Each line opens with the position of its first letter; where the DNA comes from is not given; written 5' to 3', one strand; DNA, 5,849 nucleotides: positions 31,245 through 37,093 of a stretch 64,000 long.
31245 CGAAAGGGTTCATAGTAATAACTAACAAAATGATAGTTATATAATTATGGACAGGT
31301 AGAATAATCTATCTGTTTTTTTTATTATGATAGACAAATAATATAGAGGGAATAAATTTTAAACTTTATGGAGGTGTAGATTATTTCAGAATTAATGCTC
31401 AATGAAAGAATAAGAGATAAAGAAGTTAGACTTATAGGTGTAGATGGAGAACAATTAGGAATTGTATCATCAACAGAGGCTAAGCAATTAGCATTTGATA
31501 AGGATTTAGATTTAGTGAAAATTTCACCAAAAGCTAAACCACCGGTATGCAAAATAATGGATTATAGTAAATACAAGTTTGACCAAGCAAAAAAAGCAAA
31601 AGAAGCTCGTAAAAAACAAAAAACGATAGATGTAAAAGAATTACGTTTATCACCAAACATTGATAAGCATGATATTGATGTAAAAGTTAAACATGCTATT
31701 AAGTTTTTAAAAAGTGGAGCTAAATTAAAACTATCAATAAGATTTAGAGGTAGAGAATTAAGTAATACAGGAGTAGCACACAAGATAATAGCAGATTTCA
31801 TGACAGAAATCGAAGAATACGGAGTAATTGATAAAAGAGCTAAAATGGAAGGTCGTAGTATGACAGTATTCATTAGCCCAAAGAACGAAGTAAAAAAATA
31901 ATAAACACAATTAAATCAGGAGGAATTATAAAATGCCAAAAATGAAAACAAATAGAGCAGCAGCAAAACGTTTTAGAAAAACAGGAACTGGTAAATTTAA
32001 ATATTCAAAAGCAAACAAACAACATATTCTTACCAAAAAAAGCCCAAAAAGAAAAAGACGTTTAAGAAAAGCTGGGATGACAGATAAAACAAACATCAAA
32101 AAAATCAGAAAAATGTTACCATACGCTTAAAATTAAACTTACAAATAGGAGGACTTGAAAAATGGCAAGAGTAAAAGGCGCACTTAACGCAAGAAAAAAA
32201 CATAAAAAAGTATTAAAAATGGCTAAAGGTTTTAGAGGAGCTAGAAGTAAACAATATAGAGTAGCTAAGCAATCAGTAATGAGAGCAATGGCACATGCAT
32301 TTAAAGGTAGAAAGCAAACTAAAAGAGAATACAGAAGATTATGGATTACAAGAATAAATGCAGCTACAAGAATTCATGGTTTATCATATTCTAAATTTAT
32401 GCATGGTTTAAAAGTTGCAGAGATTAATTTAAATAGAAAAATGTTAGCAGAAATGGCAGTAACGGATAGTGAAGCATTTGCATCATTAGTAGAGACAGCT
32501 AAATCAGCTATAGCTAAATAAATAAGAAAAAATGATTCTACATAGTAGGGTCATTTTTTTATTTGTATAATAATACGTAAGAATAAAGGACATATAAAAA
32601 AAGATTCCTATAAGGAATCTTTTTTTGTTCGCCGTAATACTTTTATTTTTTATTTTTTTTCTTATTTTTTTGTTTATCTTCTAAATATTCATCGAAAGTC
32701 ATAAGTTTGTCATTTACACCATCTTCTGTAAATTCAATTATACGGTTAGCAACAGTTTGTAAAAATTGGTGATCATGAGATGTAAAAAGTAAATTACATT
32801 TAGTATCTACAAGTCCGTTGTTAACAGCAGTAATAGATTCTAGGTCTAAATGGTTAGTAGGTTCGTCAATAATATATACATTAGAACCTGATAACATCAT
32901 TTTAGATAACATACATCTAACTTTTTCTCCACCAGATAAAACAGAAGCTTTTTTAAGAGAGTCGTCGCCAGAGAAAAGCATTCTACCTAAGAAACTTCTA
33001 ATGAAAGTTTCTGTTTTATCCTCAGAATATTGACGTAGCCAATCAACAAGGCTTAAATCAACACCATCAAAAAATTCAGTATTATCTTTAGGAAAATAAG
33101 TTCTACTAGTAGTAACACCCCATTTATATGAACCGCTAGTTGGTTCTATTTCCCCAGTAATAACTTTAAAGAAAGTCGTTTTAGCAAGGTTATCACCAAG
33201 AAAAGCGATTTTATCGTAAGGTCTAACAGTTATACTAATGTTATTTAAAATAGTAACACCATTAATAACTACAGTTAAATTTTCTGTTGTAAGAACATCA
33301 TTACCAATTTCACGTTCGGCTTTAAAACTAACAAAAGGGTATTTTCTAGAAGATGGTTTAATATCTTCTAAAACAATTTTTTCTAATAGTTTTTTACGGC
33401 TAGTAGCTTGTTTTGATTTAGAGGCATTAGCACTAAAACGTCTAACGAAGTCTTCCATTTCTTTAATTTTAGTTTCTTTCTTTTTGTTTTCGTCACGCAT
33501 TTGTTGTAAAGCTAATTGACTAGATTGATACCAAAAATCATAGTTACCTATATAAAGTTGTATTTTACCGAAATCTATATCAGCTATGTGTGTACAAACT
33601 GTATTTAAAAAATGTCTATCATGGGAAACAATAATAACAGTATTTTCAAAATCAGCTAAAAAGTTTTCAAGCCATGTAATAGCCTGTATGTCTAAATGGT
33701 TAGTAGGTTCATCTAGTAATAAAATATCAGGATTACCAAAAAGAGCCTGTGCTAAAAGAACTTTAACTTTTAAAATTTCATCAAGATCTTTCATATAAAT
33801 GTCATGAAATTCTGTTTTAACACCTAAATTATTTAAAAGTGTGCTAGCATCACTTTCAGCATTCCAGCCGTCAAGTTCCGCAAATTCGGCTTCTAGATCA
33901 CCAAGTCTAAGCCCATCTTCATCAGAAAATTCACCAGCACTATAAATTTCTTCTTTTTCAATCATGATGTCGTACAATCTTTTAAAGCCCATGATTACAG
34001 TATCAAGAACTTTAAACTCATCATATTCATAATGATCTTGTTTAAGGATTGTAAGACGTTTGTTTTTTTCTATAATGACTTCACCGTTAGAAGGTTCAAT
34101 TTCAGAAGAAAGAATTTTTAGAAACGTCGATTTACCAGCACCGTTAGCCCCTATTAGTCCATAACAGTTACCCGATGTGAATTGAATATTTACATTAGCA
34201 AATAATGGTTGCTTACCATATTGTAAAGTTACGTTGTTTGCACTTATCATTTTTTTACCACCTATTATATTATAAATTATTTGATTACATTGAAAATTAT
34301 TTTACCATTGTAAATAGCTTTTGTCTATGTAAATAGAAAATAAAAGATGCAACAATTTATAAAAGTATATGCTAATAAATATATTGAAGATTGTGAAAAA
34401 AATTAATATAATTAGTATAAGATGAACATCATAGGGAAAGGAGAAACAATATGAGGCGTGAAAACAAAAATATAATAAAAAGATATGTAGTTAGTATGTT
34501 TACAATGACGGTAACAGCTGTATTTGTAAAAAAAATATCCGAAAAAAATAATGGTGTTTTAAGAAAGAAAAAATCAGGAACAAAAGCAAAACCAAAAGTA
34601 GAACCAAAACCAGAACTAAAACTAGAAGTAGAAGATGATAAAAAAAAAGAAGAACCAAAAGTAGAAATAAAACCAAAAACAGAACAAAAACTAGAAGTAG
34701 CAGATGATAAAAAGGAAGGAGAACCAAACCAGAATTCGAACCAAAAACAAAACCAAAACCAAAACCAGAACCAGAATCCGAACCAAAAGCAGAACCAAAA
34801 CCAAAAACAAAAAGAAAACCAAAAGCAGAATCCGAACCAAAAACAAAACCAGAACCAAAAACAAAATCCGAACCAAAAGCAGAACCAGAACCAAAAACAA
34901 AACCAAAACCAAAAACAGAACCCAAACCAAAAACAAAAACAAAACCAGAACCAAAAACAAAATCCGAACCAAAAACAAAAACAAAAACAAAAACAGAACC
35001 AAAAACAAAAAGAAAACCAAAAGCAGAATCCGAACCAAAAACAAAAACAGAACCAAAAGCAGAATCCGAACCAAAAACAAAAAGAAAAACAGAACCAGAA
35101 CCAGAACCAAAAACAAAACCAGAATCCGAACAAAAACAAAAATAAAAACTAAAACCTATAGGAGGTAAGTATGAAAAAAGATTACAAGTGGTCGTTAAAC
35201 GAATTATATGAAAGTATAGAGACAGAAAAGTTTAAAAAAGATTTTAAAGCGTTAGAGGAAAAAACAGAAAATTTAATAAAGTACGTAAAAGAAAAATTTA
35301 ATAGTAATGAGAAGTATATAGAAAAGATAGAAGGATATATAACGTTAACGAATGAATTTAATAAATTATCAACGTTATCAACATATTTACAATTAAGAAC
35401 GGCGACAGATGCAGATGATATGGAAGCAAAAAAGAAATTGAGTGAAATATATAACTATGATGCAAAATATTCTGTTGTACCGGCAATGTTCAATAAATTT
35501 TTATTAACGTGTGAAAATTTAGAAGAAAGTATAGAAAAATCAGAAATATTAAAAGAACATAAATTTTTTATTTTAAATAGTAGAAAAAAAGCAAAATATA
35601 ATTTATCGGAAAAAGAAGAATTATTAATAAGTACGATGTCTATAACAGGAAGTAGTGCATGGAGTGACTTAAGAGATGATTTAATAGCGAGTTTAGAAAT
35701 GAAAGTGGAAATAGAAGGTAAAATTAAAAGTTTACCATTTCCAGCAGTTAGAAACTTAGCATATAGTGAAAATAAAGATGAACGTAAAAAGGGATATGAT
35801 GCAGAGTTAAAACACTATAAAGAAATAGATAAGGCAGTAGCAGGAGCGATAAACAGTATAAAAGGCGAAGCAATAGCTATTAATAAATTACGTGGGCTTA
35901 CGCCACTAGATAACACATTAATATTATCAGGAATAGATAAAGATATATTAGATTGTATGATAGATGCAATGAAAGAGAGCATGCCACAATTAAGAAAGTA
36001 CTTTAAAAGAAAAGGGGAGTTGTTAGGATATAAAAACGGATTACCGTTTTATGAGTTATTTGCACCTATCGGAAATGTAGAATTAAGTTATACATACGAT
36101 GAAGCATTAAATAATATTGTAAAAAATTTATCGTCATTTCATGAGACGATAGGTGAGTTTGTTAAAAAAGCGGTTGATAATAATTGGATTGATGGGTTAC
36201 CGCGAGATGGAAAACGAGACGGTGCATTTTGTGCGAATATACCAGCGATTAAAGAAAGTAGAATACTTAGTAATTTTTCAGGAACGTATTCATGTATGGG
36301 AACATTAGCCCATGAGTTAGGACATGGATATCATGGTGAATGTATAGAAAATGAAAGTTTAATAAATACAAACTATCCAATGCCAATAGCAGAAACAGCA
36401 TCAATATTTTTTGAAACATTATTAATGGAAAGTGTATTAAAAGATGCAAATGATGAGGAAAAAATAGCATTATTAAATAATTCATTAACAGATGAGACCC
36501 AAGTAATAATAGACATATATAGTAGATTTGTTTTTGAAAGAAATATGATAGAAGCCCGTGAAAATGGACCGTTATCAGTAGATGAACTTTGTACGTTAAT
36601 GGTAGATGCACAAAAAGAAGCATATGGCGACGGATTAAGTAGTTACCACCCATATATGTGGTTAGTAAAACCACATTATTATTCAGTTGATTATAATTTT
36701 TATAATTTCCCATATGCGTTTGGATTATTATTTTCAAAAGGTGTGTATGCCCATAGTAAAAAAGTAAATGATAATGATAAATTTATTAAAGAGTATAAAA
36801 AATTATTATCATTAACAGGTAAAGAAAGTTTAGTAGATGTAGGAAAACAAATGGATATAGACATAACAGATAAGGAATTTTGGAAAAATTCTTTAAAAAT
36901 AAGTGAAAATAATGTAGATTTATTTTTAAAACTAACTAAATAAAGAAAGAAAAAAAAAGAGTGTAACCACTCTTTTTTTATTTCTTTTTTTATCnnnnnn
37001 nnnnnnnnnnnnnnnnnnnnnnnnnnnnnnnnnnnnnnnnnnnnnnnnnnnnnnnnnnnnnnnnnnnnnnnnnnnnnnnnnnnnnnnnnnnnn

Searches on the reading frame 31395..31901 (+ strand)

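Call 47: search_protein_families(library=pfam, proteins=[window:31395-31901:+], max_evalue=0.00001)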
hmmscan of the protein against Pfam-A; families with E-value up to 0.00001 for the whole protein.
window:31395-31901:+ (168 aa): 2 families
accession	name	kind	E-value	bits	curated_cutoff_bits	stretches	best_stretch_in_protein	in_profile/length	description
PF05198.21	IF3_N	-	2.1e-32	111.5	26.9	1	2-71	1-70/70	Translation initiation factor IF-3, N-terminal domain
PF00707.27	IF3_C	-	9e-31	106.1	34.8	1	78-163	1-86/86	Translation initiation factor IF-3, C-terminal domain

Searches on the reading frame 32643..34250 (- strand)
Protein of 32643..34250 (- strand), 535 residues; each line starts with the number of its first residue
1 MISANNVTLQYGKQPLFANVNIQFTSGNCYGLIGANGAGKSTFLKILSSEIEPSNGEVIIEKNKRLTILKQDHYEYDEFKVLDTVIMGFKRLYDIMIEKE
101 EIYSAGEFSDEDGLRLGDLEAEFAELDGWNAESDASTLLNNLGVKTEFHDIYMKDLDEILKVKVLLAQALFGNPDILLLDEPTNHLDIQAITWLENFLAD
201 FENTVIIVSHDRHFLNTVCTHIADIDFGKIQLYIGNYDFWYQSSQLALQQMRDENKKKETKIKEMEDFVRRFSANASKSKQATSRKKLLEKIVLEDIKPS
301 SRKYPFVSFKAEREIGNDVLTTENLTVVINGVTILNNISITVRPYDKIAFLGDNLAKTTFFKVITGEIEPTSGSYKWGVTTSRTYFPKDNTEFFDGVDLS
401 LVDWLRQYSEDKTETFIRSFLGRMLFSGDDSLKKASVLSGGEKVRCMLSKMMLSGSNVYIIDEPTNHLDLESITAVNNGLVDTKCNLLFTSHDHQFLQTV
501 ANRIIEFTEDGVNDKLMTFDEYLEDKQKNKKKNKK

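Call 47: search_protein_families(library=pfam, proteins=[window:32643-34250:-], max_evalue=0.00001)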
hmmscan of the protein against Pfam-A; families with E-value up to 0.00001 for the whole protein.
window:32643-34250:- (535 aa): 4 families
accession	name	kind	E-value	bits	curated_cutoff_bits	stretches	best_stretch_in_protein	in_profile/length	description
PF00005.33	ABC_tran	-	1.6e-33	116.6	25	2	18-184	2-137/137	ABC transporter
PF12848.13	ABC_tran_Xtn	-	1.1e-21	77.2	25.9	1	224-308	2-84/85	ABC transporter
PF13304.12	AAA_21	-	1.1e-11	45.8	27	0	30-98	2-79/304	AAA domain, putative AbiEii toxin, Type IV TA system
PF02463.25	SMC_N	-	4.2e-09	36.6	40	0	284-506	119-210/220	RecF/RecN/SMC N terminal domain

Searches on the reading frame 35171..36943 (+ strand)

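Call 47: search_protein_families(library=pfam, proteins=[window:35171-36943:+], max_evalue=0.00001)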
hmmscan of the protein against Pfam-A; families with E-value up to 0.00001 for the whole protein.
window:35171-36943:+ (590 aa): 2 families
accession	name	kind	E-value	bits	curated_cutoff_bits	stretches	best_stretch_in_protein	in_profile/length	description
PF01432.26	Peptidase_M3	-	1.3e-23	84.6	27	1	196-576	2-456/457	Peptidase family M3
PF08439.15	Peptidase_M3_N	-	1.2e-09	38.7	25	1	115-175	8-68/70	Oligopeptidase F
